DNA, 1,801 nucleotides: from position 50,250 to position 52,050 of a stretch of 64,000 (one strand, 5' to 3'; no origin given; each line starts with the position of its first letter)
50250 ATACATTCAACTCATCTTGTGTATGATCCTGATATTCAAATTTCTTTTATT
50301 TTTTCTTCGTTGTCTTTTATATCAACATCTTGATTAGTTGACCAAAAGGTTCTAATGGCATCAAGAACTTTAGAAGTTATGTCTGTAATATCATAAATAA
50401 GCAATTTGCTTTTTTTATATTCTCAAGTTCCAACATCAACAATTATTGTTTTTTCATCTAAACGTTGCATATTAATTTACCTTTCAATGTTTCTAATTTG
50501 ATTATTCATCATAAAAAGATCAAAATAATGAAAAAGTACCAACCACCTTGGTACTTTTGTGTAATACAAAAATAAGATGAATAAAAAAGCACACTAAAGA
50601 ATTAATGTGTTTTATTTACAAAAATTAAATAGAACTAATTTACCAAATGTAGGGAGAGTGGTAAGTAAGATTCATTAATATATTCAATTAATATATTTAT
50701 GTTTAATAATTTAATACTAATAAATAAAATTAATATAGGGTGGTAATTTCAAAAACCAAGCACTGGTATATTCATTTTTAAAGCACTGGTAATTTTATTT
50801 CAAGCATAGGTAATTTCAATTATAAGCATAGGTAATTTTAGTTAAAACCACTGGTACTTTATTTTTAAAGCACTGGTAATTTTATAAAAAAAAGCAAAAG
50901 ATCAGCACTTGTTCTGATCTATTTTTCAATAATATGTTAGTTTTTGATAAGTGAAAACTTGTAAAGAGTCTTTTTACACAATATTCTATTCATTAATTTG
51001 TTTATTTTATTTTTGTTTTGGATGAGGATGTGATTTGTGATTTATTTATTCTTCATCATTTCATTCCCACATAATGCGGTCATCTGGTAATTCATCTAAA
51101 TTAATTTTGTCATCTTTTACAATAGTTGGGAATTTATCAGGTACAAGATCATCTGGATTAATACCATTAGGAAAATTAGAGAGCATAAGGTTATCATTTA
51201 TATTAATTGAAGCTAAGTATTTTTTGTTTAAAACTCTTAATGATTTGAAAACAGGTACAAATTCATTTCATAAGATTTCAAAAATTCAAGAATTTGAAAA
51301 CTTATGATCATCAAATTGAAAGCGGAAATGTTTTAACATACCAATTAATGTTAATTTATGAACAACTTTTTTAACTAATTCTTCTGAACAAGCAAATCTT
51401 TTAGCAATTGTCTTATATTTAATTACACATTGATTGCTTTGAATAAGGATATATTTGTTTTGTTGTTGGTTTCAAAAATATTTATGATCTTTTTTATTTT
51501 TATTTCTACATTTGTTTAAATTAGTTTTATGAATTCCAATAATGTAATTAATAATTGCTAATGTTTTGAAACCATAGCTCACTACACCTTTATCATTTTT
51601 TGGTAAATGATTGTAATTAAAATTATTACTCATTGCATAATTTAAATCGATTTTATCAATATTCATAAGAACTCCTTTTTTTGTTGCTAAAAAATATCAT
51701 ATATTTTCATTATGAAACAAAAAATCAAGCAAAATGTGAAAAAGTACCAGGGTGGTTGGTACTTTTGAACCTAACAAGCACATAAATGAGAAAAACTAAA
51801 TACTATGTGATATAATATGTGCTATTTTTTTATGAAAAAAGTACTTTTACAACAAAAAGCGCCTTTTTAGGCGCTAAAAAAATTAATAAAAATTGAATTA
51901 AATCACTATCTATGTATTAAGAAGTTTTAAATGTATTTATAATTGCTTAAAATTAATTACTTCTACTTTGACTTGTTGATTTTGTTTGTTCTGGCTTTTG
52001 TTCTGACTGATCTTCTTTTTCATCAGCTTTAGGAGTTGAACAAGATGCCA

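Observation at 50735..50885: Seven ~22-bp direct repeats next to a winged-helix gene: candidate iteron-type replication origin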

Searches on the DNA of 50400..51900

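Call 71: search_rna_families(source=window, start=50400, end=51900, threshold=evalue, max_evalue=1)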
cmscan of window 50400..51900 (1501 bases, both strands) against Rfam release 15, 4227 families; matches with E-value up to 1: 1.
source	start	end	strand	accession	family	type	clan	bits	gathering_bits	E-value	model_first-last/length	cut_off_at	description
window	50507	50561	+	RF02427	SpF10_sRNA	Gene; sRNA;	-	20.8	60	0.59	1-57/57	no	Streptococcus sRNA SpF10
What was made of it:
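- On Type III toxin-antitoxin (ToxIN-like): Rfam gives no hit (call 71).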
